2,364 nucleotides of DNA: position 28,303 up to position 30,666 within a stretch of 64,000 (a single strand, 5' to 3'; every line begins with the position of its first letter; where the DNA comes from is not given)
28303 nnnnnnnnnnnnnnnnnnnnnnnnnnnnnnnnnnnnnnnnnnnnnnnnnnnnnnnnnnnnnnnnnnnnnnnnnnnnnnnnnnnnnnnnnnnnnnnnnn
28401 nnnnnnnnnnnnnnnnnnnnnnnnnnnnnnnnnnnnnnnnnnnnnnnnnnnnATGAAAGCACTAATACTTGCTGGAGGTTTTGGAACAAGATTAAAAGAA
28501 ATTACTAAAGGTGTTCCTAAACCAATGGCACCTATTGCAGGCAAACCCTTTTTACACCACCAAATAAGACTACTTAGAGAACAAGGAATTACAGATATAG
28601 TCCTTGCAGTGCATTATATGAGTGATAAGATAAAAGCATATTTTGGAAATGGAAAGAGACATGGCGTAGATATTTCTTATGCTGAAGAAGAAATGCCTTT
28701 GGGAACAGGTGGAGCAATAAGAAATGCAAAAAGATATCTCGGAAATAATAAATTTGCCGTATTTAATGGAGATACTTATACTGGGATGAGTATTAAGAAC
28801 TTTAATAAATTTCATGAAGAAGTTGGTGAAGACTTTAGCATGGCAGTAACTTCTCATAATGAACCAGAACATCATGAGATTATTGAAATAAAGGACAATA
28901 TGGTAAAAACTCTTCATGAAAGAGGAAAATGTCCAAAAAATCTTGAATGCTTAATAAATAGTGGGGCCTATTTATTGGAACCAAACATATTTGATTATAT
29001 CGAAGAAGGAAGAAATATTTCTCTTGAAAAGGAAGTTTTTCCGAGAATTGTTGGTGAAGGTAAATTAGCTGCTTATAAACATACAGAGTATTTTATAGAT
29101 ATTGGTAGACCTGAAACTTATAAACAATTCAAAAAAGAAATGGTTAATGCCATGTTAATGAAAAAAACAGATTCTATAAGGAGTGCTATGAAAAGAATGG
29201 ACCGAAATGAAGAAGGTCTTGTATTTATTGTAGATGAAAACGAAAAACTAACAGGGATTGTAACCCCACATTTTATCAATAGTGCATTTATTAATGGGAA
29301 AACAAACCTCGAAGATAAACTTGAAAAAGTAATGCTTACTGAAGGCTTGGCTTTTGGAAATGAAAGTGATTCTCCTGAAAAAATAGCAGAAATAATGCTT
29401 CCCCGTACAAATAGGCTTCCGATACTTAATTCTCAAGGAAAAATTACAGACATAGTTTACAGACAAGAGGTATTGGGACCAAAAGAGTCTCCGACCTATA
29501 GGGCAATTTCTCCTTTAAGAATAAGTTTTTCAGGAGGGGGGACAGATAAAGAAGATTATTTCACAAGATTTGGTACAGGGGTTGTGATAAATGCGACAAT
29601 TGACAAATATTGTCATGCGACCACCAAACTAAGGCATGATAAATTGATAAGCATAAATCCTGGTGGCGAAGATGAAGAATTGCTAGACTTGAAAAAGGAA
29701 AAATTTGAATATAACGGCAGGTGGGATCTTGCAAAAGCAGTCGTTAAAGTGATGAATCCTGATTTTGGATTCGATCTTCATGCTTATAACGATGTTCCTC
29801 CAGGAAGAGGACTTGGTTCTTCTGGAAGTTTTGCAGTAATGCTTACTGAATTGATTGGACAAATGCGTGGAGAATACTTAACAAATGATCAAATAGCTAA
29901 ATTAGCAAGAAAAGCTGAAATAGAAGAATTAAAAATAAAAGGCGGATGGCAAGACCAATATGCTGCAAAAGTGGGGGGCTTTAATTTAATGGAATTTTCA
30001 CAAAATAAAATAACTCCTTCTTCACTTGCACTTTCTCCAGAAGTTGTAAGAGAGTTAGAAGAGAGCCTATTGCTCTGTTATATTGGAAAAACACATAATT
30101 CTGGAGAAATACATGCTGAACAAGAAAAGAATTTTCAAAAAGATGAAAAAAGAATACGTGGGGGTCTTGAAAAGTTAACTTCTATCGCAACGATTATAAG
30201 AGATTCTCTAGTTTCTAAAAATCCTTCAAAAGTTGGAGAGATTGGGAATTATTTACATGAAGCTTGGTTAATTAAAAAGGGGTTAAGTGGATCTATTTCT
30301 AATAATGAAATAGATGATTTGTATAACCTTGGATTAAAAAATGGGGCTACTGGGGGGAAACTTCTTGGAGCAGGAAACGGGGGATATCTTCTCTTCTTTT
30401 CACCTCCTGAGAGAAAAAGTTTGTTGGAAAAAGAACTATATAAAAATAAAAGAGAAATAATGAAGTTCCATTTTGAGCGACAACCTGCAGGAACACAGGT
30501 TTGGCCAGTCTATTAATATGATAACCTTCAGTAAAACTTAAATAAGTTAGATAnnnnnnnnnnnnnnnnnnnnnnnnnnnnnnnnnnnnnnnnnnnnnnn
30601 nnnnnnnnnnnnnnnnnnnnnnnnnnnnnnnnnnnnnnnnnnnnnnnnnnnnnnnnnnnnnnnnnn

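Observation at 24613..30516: Bacterial-style nucleotide-heptose synthesis and tailoring cassette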

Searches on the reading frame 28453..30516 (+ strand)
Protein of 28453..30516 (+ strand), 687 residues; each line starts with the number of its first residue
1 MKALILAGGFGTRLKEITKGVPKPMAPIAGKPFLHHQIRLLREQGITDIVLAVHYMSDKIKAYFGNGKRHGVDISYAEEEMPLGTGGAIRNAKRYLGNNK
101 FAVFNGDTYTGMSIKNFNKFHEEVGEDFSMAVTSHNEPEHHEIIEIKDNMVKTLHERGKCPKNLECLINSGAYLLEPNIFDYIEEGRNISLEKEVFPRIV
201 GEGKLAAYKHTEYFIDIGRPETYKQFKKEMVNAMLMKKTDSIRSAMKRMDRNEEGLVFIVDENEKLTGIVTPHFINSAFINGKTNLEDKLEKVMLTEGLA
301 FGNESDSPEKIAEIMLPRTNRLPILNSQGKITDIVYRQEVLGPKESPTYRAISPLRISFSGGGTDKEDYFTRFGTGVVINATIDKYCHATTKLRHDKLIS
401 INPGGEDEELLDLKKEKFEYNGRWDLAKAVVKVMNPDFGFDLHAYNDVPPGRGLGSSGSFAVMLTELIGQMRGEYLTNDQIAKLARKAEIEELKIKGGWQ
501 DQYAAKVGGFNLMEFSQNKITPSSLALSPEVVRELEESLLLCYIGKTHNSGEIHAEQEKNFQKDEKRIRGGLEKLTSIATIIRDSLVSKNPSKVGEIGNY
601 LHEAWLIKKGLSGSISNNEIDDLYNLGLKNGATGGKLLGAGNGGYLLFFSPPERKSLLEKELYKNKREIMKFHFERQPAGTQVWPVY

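Call 3: search_protein_families(library=pfam, proteins=[window:28453-30516:+], max_evalue=0.001)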
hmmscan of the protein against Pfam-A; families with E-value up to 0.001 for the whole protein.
window:28453-30516:+ (687 aa): 5 families
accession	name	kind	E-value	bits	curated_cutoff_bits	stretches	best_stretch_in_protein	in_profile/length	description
PF00483.29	NTP_transferase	-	4.7e-34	118.5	21.2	1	2-228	1-240/245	Nucleotidyl transferase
PF00288.32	GHMP_kinases_N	-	2.7e-16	60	22.3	1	426-509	2-87/87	GHMP kinases N terminal domain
PF12804.13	NTP_transf_3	-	2.4e-11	44.5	27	1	3-109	1-97/160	MobA-like NTP transferase domain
PF00571.33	CBS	-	4.4e-08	33.8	24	0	238-271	14-47/57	CBS domain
PF08544.19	GHMP_kinases_C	-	0.00025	21.8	21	1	595-655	11-72/85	GHMP kinases C terminal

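Call 4: search_protein_families(library=ncbifam, proteins=[window:28453-30516:+], max_evalue=0.001)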
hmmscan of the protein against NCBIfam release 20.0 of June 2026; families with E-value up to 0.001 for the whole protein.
window:28453-30516:+ (687 aa): 45 families (the best 25 are shown)
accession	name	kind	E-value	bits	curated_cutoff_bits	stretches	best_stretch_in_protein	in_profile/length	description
NF049969.1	GlMnHpPKinHddA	equivalog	2.6e-59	201.3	600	1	350-684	4-336/338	D-glycero-D-manno-heptose 7-phosphate kinase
NF052502.1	man1P_GTase_Rv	exception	4.6e-53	180.3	440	1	2-235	2-235/352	mannose-1-phosphate guanylyltransferase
NF049965.1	GlMnHpPGnyltfHddC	equivalog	4.6e-45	153.9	300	1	1-228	1-219/221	D-glycero-D-manno-heptose 1-phosphate guanosyltransferase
TIGR03992.1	Arch_glmU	subfamily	8.7e-44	150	292.1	1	1-238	1-235/393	bifunctional sugar-1-phosphate nucleotidylyltransferase/acetyltransferase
NF045761.1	NAMPUrTaseMurU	equivalog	4.1e-39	134.7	250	1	1-227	1-224/226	N-acetylmuramate alpha-1-phosphate uridylyltransferase MurU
TIGR02623.1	G1P_cyt_trans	equivalog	1.9e-33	116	300.25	2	85-214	106-229/255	glucose-1-phosphate cytidylyltransferase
TIGR01208.1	rmlA_long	equivalog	2.1e-30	105.8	320.25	1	2-186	1-185/353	glucose-1-phosphate thymidylyltransferase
NF041173.1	Sug_nt_acttase_Thmprot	equivalog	1.1e-25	90.5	600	1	1-246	1-243/405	bifunctional sugar-1-phosphate nucleotidylyltransferase/acetyltransferase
NF041313.1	UDPGP_AglF_Halo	equivalog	1.7e-21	76.8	400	1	1-183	1-182/234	UTP--glucose-1-phosphate uridylyltransferase AglF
TIGR00549.1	mevalon_kin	equivalog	5.9e-19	68.6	163.05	1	379-647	20-274/276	mevalonate kinase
TIGR01207.1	rmlA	equivalog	1.1e-16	60.8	360.65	1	2-179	1-179/286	glucose-1-phosphate thymidylyltransferase RfbA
TIGR01099.1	galU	equivalog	4.2e-16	59.3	326.8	2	1-65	2-66/261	UTP--glucose-1-phosphate uridylyltransferase GalU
NF045697.1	MurNAcPUrMurU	equivalog_domain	1.8e-13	50.4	370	1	4-108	1-105/229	N-acetylmuramate alpha-1-phosphate uridylyltransferase MurU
NF003006.0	PRK03817.1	equivalog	4.6e-13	48.9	443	1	353-508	6-156/352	galactokinase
NF009948.0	PRK13412.1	equivalog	6.8e-13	47.2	721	1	439-649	726-934/974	bifunctional fucokinase/fucose-1-phosphate guanylyltransferase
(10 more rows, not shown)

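Call 11: find_homologous_proteins(query=window:28453-30516:+)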
Query window:28453-30516:+ (687 aa): 533 proteins with E <= 0.001 among 8000 candidates; the best 120 are listed.
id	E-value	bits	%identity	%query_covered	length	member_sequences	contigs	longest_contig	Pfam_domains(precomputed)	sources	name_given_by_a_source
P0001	0.0e+0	1564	100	100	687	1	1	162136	PF00483.30,PF00288.33,PF00571.34,PF12804.14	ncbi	ncbi:sugar phosphate nucleotidyltransferase [Nanoarchaeota archaeon]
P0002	0.0e+0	1039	67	100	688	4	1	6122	PF00483.30,PF00288.33,PF00571.34,PF12804.14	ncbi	-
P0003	4.8e-296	1002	63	100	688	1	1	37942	PF00483.30,PF00288.33,PF08544.19,PF00571.34,PF12804.14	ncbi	-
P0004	2.6e-272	923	60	100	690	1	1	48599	PF00483.30,PF00288.33,PF08544.19,PF00571.34,PF12804.14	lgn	-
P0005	2.3e-208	712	49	100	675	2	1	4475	PF00483.30,PF01128.26,PF00288.33,PF08544.19,PF00571.34,PF12804.14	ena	-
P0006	4.6e-206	704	49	100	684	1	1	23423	PF00483.30,PF01128.26,PF00288.33,PF08544.19,PF00571.34,PF12804.14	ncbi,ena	-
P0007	4.2e-204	698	50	100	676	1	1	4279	PF00483.30,PF00288.33,PF08544.19,PF00571.34,PF12804.14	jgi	jgi:D-glycero-alpha-D-manno-heptose-7-phosphate kinase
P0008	8.1e-203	694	49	100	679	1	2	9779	PF00483.30,PF00288.33,PF08544.19,PF00571.34,PF12804.14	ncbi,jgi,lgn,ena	-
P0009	2.7e-201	689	47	100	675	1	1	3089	PF00483.30,PF00288.33,PF08544.19,PF00571.34,PF12804.14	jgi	jgi:D-glycero-alpha-D-manno-heptose-7-phosphate kinase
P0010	2.2e-199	682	47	100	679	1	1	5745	PF00483.30,PF00288.33,PF08544.19,PF00571.34,PF12804.14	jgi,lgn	-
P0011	2.0e-198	679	46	100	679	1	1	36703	PF00483.30,PF00288.33,PF08544.19,PF00571.34,PF12804.14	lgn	-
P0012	1.9e-197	676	47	100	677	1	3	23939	PF00483.30,PF00288.33,PF08544.19,PF00571.34,PF12804.14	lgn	-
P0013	1.2e-196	673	48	100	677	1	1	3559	PF00483.30,PF00288.33,PF08544.19,PF00571.34,PF12804.14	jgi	jgi:D-glycero-alpha-D-manno-heptose-7-phosphate kinase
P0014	1.6e-196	673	47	100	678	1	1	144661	PF00483.30,PF00288.33,PF08544.19,PF00571.34,PF12804.14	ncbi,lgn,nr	ncbi:MAG: sugar phosphate nucleotidyltransferase [Nanoarchaeota archaeon]|nr:sugar phosphate nucleot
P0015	3.1e-196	672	47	100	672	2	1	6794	PF00483.30,PF00288.33,PF08544.19,PF00571.34,PF12804.14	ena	-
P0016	4.5e-196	671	47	100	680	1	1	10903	PF00483.30,PF00288.33,PF08544.19,PF00571.34,PF12804.14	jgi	jgi:D-glycero-alpha-D-manno-heptose-7-phosphate kinase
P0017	6.6e-196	671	47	100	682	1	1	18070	PF00483.30,PF00288.33,PF08544.19,PF00571.34,PF12804.14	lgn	-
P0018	8.1e-196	671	47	100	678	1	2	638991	PF00483.30,PF00288.33,PF08544.19,PF00571.34,PF12804.14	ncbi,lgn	-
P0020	1.4e-195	670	48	100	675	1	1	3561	PF00483.30,PF00288.33,PF08544.19,PF00571.34,PF12804.14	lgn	-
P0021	1.9e-195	669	47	100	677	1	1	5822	PF00483.30,PF00288.33,PF08544.19,PF00571.34,PF12804.14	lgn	-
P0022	2.1e-195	669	47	100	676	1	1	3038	PF00483.30,PF00288.33,PF08544.19,PF00571.34,PF12804.14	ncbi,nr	ncbi:NTP transferase domain-containing protein [Candidatus Woesearchaeota archaeon]|nr:NTP transfera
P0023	4.1e-194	665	48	100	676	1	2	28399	PF00483.30,PF00288.33,PF08544.19,PF00571.34,PF12804.14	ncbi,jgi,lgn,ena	-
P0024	1.2e-193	663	47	100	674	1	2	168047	PF00483.30,PF00288.33,PF08544.19,PF00571.34,PF12804.14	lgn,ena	-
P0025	1.3e-193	663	47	100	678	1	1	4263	PF00483.30,PF00288.33,PF08544.19,PF00571.34,PF12804.14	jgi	jgi:D-glycero-alpha-D-manno-heptose-7-phosphate kinase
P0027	1.4e-193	663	48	100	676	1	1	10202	PF00483.30,PF00288.33,PF00571.34,PF12804.14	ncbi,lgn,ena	-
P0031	1.5e-192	660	48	100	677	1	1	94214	PF00483.30,PF00288.33,PF08544.19,PF00571.34,PF12804.14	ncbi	ncbi:MAG: sugar phosphate nucleotidyltransferase [archaeon]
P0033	3.0e-192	659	46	100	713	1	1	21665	PF00483.30,PF00288.33,PF08544.19,PF00571.34,PF12804.14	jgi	-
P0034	3.5e-192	659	45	100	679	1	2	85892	PF00483.30,PF00288.33,PF08544.19,PF00571.34,PF12804.14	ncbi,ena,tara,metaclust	tara:strand:- start:8166 stop:10205 length:2040 start_codon:yes stop_codon:yes gene_type:complete|me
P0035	4.9e-192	658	46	100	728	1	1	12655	PF00483.30,PF00288.33,PF08544.19,PF00571.34,PF12804.14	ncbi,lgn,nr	ncbi:MAG: sugar phosphate nucleotidyltransferase [Nanoarchaeota archaeon]|nr:sugar phosphate nucleot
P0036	1.4e-191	657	46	100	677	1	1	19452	PF00483.30,PF00288.33,PF08544.19,PF00571.34,PF12804.14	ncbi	-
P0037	3.7e-191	655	46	100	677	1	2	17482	PF00483.30,PF00288.33,PF08544.19,PF00571.34,PF12804.14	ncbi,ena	-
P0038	8.2e-191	654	45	100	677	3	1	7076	PF00483.30,PF00288.33,PF08544.19,PF00571.34,PF12804.14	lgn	-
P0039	1.2e-190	653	47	100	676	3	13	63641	PF00483.30,PF00288.33,PF08544.19,PF00571.34,PF12804.14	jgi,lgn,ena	-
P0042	1.5e-190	653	46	100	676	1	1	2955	PF00483.30,PF00288.33,PF08544.19,PF00571.34,PF12804.14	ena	-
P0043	1.9e-190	653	47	100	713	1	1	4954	PF00483.30,PF00288.33,PF08544.19,PF00571.34,PF12804.14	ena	-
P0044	3.4e-190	652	45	100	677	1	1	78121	PF00483.30,PF00288.33,PF08544.19,PF00571.34,PF12804.14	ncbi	-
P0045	5.2e-190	651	46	100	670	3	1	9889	PF00483.30,PF00288.33,PF08544.19,PF00571.34,PF12804.14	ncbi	-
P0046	5.5e-190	651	46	100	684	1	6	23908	PF00483.30,PF00288.33,PF08544.19,PF00571.34,PF12804.14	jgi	jgi:D-glycero-alpha-D-manno-heptose-7-phosphate kinase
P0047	1.5e-189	650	47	100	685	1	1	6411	PF00483.30,PF00288.33,PF08544.19,PF00571.34,PF12804.14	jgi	jgi:D-glycero-alpha-D-manno-heptose-7-phosphate kinase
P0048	1.7e-189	650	46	100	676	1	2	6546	PF00483.30,PF00288.33,PF08544.19,PF00571.34,PF12804.14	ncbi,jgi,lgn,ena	-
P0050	2.7e-189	649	46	100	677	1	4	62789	PF00483.30,PF00288.33,PF08544.19,PF00571.34,PF12804.14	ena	-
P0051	3.6e-189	649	47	100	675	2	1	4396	PF00483.30,PF00288.33,PF00571.34,PF12804.14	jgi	-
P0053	8.1e-189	647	45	100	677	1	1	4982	PF00483.30,PF00288.33,PF08544.19,PF00571.34,PF12804.14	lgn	-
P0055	4.8e-188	645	47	100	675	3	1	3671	PF00483.30,PF00288.33,PF08544.19,PF00571.34,PF12804.14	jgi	-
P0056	9.1e-188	644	47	100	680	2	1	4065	PF00483.30,PF00288.33,PF08544.19,PF00571.34,PF12804.14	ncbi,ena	-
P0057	3.6e-187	642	46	100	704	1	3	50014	PF00483.30,PF00288.33,PF08544.19,PF00571.34,PF12804.14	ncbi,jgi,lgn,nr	ncbi:CBS domain-containing protein [Candidatus Pacearchaeota archaeon]|nr:CBS domain-containing prot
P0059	7.4e-187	641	45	100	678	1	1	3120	PF00483.30,PF00288.33,PF08544.19,PF00571.34,PF12804.14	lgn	-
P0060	9.1e-187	641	46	100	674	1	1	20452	PF00483.30,PF00288.33,PF08544.19,PF00571.34,PF12804.14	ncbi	-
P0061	1.0e-186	640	47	100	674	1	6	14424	PF00483.30,PF00288.33,PF08544.19,PF00571.34,PF12804.14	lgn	-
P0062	1.7e-186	640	44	100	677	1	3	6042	PF00483.30,PF00288.33,PF08544.19,PF00571.34,PF12804.14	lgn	-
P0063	2.8e-186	639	46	100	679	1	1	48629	PF00483.30,PF00288.33,PF08544.19,PF00571.34,PF12804.14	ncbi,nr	ncbi:CBS domain-containing protein [Candidatus Pacearchaeota archaeon]|nr:CBS domain-containing prot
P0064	3.3e-186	639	46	100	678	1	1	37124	PF00483.30,PF00288.33,PF00571.34,PF12804.14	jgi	-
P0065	4.6e-186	638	45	100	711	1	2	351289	PF00483.30,PF00288.33,PF08544.19,PF00571.34,PF12804.14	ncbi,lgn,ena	-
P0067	8.3e-186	638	46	100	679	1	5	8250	PF00483.30,PF00288.33,PF08544.19,PF00571.34,PF12804.14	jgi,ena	-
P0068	1.7e-185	637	47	100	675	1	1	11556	PF00483.30,PF00288.33,PF08544.19,PF00571.34,PF12804.14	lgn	-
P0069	2.6e-185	636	47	100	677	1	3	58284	PF00483.30,PF00288.33,PF08544.19,PF00571.34,PF12804.14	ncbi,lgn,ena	ncbi:MAG: sugar phosphate nucleotidyltransferase [Nanoarchaeota archaeon]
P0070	2.6e-185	636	45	100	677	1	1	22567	PF00483.30,PF00288.33,PF08544.19,PF00571.34,PF12804.14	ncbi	-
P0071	4.9e-185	635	45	100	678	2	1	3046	PF00483.30,PF00288.33,PF08544.19,PF00571.34,PF12804.14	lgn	-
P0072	5.8e-185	635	45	100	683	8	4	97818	PF00483.30,PF00288.33,PF08544.19,PF00571.34,PF12804.14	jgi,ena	-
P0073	1.2e-184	634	47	100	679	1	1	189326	PF00483.30,PF00288.33,PF08544.19,PF00571.34,PF12804.14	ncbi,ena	-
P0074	1.4e-184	633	44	100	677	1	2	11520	PF00483.30,PF00288.33,PF08544.19,PF00571.34,PF12804.14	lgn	-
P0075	1.5e-184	633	46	100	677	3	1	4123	PF00483.30,PF00288.33,PF08544.19,PF00571.34,PF12804.14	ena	-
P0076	1.6e-184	633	45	100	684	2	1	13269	PF00483.30,PF00288.33,PF08544.19,PF00571.34,PF12804.14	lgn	-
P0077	4.2e-184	632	45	100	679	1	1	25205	PF00483.30,PF00288.33,PF08544.19,PF00571.34,PF12804.14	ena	-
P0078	5.5e-184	631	45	100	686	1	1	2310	PF00483.30,PF00288.33,PF08544.19,PF00571.34,PF12804.14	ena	-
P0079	1.3e-183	630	45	100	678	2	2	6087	PF00483.30,PF00288.33,PF08544.19,PF00571.34,PF12804.14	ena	-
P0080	1.6e-183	630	45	100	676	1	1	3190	PF00483.30,PF00288.33,PF08544.19,PF00571.34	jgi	-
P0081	1.7e-183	630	45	100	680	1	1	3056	PF00483.30,PF00288.33,PF08544.19,PF00571.34,PF12804.14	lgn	-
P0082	1.9e-183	630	45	99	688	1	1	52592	PF00483.30,PF00288.33,PF08544.19,PF00571.34,PF12804.14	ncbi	-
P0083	2.0e-183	630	46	100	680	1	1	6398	PF00483.30,PF00288.33,PF08544.19,PF00571.34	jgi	jgi:D-glycero-alpha-D-manno-heptose-7-phosphate kinase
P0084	2.3e-183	629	45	100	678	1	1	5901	PF00483.30,PF00288.33,PF08544.19,PF00571.34,PF12804.14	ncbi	-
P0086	5.0e-183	628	46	100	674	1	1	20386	PF00483.30,PF00288.33,PF08544.19,PF00571.34,PF12804.14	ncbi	-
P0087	8.1e-183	628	45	100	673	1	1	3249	PF00483.30,PF00288.33,PF08544.19,PF00571.34,PF12804.14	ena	-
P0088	8.8e-183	628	45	100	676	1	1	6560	PF00483.30,PF00288.33,PF08544.19,PF00571.34,PF12804.14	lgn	-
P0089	1.3e-182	627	44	100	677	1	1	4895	PF00483.30,PF00288.33,PF08544.19,PF00571.34,PF12804.14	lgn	-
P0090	1.8e-182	626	45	100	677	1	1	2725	PF00483.30,PF01128.26,PF00288.33,PF08544.19,PF00571.34,PF12804.14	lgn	-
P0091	2.1e-182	626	47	100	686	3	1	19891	PF00483.30,PF00288.33,PF08544.19,PF00571.34,PF12804.14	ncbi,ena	-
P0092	3.0e-182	626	45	100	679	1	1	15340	PF00483.30,PF00288.33,PF08544.19,PF00571.34,PF12804.14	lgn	-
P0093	3.0e-182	626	45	100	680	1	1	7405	PF00483.30,PF00288.33,PF08544.19,PF00571.34,PF12804.14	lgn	-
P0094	3.4e-182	626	45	100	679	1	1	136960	PF00483.30,PF00288.33,PF08544.19,PF00571.34,PF12804.14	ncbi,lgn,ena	-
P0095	3.8e-182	625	45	100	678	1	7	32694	PF00483.30,PF00288.33,PF08544.19,PF00571.34,PF12804.14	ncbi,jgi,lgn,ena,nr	ncbi:MAG TPA: sugar phosphate nucleotidyltransferase [Candidatus Nanoarchaeia archaeon]|nr:sugar pho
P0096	6.2e-182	625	43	100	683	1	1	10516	PF00483.30,PF00288.33,PF08544.19,PF00571.34,PF12804.14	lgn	-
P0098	1.0e-181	624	45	100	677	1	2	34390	PF00483.30,PF00288.33,PF08544.19,PF00571.34,PF12804.14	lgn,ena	-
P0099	1.4e-181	624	45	100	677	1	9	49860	PF00483.30,PF00288.33,PF08544.19,PF00571.34,PF12804.14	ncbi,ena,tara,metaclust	tara:strand:+ start:818 stop:2851 length:2034 start_codon:yes stop_codon:yes gene_type:complete|meta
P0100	1.5e-181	623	44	100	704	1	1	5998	PF00483.30,PF00288.33,PF08544.19,PF00571.34,PF12804.14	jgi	jgi:D-glycero-alpha-D-manno-heptose-7-phosphate kinase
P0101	2.4e-181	623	45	100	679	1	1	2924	PF00483.30,PF00288.33,PF08544.19,PF00571.34,PF12804.14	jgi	jgi:D-glycero-alpha-D-manno-heptose-7-phosphate kinase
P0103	5.7e-181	622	45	100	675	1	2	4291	PF00483.30,PF00288.33,PF08544.19,PF00571.34,PF12804.14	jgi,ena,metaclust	metaclust:\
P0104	8.1e-181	621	46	100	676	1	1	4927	PF00483.30,PF00288.33,PF08544.19,PF00571.34,PF12804.14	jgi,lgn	-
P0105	9.7e-181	621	46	91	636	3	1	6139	PF00483.30,PF00288.33,PF00571.34,PF12804.14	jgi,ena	-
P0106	1.7e-180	620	46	100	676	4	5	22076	PF00483.30,PF00288.33,PF08544.19,PF00571.34,PF12804.14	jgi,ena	-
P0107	1.7e-180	620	46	100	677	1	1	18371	PF00483.30,PF00288.33,PF08544.19,PF00571.34,PF12804.14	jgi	jgi:D-glycero-alpha-D-manno-heptose-7-phosphate kinase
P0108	1.8e-180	620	44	100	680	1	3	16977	PF00483.30,PF00288.33,PF08544.19,PF00571.34,PF12804.14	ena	-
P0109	2.3e-180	620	45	100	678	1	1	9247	PF00483.30,PF00288.33,PF08544.19,PF00571.34,PF12804.14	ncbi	ncbi:MAG: sugar phosphate nucleotidyltransferase [Candidatus Pacearchaeota archaeon]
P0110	2.7e-180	619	46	100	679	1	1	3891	PF00483.30,PF00288.33,PF08544.19,PF00571.34,PF12804.14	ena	-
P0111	3.6e-180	619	45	100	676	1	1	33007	PF00483.30,PF00288.33,PF08544.19,PF00571.34,PF12804.14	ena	-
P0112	4.9e-180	618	44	100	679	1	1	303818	PF00483.30,PF00288.33,PF08544.19,PF00571.34,PF12804.14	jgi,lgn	jgi:D-glycero-alpha-D-manno-heptose-7-phosphate kinase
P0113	6.7e-180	618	44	100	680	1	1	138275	PF00483.30,PF00288.33,PF08544.19,PF00571.34,PF12804.14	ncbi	-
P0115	1.0e-179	617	45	100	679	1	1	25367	PF00483.30,PF00288.33,PF08544.19,PF00571.34,PF12804.14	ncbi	-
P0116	2.0e-179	616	45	100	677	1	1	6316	PF00483.30,PF00288.33,PF08544.19,PF00571.34,PF12804.14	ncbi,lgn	-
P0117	2.0e-179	616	44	100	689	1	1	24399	PF00483.30,PF00288.33,PF08544.19,PF00571.34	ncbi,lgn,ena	-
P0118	4.1e-179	615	45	100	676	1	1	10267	PF00483.30,PF00288.33,PF08544.19,PF00571.34,PF12804.14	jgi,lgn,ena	-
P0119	8.0e-179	614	45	100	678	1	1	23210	PF00483.30,PF00288.33,PF08544.19,PF00571.34,PF12804.14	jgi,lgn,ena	-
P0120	1.3e-178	614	44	100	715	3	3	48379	PF00483.30,PF00288.33,PF00571.34,PF12804.14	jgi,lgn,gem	-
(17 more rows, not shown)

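Call 12: find_encoding_contigs(protein=P0018, flank=10000, max_places=2)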
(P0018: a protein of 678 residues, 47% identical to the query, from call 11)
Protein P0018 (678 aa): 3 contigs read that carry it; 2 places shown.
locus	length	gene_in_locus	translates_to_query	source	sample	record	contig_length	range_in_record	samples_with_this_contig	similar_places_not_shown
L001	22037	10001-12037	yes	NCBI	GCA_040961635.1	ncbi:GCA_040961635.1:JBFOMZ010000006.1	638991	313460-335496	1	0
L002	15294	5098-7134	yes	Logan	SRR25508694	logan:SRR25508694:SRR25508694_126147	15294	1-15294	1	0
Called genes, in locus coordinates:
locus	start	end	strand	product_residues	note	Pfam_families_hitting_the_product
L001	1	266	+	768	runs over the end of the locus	PF01073:3Beta_HSD, PF01370:Epimerase, PF16363:GDP_Man_Dehyd, PF07993:NAD_binding_4 (weak), PF08421:Methyltransf_13, PF13489:Methyltransf_23, PF08242:Methyltransf_12, PF08484:Methyltransf_14, +2 more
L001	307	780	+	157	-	PF00293:NUDIX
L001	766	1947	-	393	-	PF00534:Glycos_transf_1, PF13692:Glyco_trans_1_4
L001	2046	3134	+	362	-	PF01370:Epimerase, PF16363:GDP_Man_Dehyd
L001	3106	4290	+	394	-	PF01041:DegT_DnrJ_EryC1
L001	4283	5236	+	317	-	PF01370:Epimerase, PF02719:Polysacc_synt_2 (faint), PF04321:RmlD_sub_bind, PF16363:GDP_Man_Dehyd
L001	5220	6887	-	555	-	PF13524:Glyco_trans_1_2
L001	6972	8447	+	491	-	PF02310:B12-binding, PF04055:Radical_SAM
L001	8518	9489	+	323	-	PF01073:3Beta_HSD, PF01370:Epimerase, PF02719:Polysacc_synt_2 (weak), PF04321:RmlD_sub_bind, PF05368:NmrA (weak), PF07993:NAD_binding_4 (faint), PF16363:GDP_Man_Dehyd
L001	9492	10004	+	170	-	PF08645:PNK3P (weak), PF13419:HAD_2 (faint), PF13242:Hydrolase_like (weak)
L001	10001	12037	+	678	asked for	PF00483:NTP_transferase, PF12804:NTP_transf_3, PF00571:CBS (faint), PF00288:GHMP_kinases_N, PF08544:GHMP_kinases_C (weak)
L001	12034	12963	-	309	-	PF02779:Transket_pyr, PF02780:Transketolase_C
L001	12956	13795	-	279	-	PF00456:Transketolase_N, PF13292:DXP_synthase_N (faint), PF00676:E1_dh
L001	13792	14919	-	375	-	PF01041:DegT_DnrJ_EryC1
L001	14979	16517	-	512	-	PF01943:Polysacc_synt, PF01554:MatE (weak), PF13440:Polysacc_synt_3, PF01554:MatE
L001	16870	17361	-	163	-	-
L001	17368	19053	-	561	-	PF02355:SecD_SecF_C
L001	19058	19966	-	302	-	PF03176:MMPL (weak), PF02355:SecD_SecF_C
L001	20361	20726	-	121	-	PF07866:DUF1653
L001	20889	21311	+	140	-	PF21818:DUF6884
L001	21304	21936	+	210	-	PF26468:GIY_YIG_3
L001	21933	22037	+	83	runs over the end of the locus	PF24463:DUF7577 (faint)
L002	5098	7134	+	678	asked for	PF00483:NTP_transferase, PF12804:NTP_transf_3, PF00571:CBS (faint), PF00288:GHMP_kinases_N, PF08544:GHMP_kinases_C (weak)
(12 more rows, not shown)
